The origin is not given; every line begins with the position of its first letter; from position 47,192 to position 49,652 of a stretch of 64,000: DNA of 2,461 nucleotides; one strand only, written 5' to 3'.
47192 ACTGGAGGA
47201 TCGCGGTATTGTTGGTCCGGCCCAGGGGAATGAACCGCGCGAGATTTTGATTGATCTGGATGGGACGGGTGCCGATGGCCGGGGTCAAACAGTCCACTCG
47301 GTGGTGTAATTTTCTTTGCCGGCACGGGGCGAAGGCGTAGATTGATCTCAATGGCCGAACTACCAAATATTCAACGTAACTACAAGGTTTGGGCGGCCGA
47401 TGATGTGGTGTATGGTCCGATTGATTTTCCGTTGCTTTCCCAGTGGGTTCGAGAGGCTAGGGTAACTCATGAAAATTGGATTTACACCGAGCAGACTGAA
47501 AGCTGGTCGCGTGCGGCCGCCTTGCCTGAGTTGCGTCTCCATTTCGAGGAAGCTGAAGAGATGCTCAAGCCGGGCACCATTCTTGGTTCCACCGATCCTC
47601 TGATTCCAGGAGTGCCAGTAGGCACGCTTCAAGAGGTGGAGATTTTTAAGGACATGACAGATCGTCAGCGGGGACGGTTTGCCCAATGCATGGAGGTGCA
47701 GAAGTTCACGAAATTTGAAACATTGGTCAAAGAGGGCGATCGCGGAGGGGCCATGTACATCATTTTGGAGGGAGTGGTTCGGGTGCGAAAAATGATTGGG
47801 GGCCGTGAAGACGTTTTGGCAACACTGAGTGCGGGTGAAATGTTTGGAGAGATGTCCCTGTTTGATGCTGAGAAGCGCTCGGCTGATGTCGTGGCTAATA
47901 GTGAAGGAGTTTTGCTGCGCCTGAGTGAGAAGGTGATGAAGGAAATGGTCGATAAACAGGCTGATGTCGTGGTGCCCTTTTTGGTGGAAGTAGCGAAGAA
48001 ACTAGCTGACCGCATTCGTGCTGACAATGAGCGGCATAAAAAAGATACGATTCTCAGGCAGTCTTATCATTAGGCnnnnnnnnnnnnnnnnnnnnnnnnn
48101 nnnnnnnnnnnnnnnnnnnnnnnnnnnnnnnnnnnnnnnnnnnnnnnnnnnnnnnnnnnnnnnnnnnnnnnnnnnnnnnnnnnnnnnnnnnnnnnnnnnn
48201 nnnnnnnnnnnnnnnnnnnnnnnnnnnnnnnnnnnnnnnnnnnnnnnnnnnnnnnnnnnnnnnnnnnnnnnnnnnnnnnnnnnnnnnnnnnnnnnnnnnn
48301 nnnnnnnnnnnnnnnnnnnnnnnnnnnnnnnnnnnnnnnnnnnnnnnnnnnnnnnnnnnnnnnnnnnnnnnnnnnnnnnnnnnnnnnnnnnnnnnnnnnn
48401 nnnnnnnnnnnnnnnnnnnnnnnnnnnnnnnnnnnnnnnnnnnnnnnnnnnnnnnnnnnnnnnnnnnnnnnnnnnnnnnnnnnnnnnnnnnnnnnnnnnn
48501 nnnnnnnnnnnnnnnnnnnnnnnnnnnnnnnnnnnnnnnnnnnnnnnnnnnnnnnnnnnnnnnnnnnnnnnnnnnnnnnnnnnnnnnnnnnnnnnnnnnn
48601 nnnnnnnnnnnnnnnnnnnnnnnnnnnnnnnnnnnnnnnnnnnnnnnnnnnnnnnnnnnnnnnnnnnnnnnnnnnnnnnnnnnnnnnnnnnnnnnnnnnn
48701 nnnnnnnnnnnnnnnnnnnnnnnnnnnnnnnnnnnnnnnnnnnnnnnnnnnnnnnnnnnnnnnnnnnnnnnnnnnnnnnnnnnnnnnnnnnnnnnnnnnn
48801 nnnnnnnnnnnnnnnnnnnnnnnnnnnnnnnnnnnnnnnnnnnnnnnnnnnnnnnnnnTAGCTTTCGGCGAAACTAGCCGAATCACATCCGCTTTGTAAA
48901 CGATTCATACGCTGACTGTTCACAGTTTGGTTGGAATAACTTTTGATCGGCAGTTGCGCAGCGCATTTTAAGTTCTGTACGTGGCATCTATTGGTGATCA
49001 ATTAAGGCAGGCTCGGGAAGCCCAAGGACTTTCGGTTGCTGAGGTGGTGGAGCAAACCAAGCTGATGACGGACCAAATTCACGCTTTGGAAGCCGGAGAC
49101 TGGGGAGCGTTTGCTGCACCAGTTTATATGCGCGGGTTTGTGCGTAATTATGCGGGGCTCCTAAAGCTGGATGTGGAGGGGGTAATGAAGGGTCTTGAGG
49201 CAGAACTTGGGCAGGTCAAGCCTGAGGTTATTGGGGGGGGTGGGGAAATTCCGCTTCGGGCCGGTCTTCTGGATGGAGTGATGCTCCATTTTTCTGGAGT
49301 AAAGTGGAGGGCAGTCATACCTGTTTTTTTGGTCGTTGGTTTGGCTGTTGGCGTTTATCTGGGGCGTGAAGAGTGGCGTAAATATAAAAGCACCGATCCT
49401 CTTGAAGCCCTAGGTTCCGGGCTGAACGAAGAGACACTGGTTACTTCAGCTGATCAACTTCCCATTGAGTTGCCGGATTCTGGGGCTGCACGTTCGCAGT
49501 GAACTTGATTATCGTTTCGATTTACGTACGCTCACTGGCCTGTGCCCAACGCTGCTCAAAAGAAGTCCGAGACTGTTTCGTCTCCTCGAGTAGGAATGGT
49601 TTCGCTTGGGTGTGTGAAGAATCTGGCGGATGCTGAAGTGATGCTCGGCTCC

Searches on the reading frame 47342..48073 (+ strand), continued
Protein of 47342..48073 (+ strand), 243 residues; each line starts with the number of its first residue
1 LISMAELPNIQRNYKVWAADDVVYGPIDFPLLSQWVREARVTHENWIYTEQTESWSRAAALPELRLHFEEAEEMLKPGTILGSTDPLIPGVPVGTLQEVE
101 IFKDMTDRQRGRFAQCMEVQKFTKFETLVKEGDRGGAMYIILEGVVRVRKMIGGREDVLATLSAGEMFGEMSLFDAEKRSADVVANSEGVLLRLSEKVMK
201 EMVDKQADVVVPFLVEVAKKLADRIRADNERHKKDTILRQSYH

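Call 25: find_encoding_contigs(protein=P0295, flank=7000, max_places=2)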
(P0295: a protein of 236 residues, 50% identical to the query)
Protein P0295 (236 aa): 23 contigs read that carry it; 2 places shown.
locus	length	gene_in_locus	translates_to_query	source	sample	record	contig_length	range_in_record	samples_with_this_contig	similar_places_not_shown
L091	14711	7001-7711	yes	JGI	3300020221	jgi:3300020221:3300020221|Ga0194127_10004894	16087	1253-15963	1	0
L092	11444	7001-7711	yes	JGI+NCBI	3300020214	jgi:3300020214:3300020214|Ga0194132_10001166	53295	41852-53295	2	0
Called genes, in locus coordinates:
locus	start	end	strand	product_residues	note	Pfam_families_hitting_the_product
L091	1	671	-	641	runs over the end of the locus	?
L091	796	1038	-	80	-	PF04023:FeoA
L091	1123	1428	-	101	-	PF04023:FeoA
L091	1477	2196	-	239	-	PF13489:Methyltransf_23, PF13649:Methyltransf_25 (weak), PF13847:Methyltransf_31, PF08241:Methyltransf_11, PF08242:Methyltransf_12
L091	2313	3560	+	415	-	PF16257:UxaE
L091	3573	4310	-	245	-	PF06439:3keto-disac_hyd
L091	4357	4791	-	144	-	-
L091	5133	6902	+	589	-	PF03485:Arg_tRNA_synt_N, PF00750:tRNA-synt_1d, PF05746:DALR_1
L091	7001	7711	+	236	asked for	PF00027:cNMP_binding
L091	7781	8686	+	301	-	-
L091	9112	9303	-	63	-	-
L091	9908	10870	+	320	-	PF01073:3Beta_HSD (weak), PF01370:Epimerase, PF04321:RmlD_sub_bind, PF16363:GDP_Man_Dehyd, PF07993:NAD_binding_4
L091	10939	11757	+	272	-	PF07963:N_methyl, PF07596:SBP_bac_10 (weak)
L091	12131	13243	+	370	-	PF01244:Peptidase_M19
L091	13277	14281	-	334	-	PF08497:Radical_SAM_N (weak), PF04055:Radical_SAM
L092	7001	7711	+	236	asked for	PF00027:cNMP_binding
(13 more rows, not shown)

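Call 26: find_encoding_contigs(protein=P0344, flank=7000, max_places=1)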
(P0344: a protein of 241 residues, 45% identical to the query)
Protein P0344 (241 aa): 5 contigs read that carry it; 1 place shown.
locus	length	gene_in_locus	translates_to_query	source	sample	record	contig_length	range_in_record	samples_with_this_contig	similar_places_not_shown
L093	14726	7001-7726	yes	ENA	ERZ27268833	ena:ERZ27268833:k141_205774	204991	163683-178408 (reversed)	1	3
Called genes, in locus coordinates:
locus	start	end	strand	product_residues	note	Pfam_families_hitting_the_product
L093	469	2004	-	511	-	PF20695:UbiD_N, PF01977:UbiD, PF20696:UbiD_C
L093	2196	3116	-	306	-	PF00578:AhpC-TSA, PF08534:Redoxin, PF00085:Thioredoxin, PF13905:Thioredoxin_8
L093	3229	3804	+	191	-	PF00156:Pribosyltran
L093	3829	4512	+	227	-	PF13398:Peptidase_M50B (weak)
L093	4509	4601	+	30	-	-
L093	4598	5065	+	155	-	PF00359:PTS_EIIA_2, PF07565:Band_3_cyto (faint)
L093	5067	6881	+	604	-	PF03485:Arg_tRNA_synt_N, PF00750:tRNA-synt_1d, PF05746:DALR_1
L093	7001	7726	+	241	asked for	PF14237:GYF_2 (weak), PF00027:cNMP_binding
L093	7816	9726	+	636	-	PF00012:HSP70, PF06723:MreB_Mbl, PF00012:HSP70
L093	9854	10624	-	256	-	PF05198:IF3_N, PF00707:IF3_C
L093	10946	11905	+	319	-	PF14315:DUF4380 (faint)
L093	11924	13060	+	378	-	-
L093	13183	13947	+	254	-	-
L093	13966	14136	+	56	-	-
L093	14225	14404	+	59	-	-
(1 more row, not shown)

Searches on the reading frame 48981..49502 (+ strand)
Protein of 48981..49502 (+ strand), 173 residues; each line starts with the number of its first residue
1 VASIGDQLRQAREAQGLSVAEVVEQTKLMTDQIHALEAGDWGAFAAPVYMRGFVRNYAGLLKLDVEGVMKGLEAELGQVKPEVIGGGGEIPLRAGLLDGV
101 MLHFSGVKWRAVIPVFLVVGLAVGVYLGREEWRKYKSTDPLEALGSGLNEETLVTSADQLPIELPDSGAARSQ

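Call 66: search_protein_families(library=pfam, proteins=[window:48981-49502:+], max_evalue=0.00001)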
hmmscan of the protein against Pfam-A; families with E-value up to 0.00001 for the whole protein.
window:48981-49502:+ (173 aa): 2 families
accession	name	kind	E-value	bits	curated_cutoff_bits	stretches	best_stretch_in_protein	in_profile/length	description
PF13413.12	HTH_25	-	5e-22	77.9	24.6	1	7-66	1-60/62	Helix-turn-helix domain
PF13560.12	HTH_31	-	7.8e-06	26.5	27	0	4-42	2-40/64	Helix-turn-helix domain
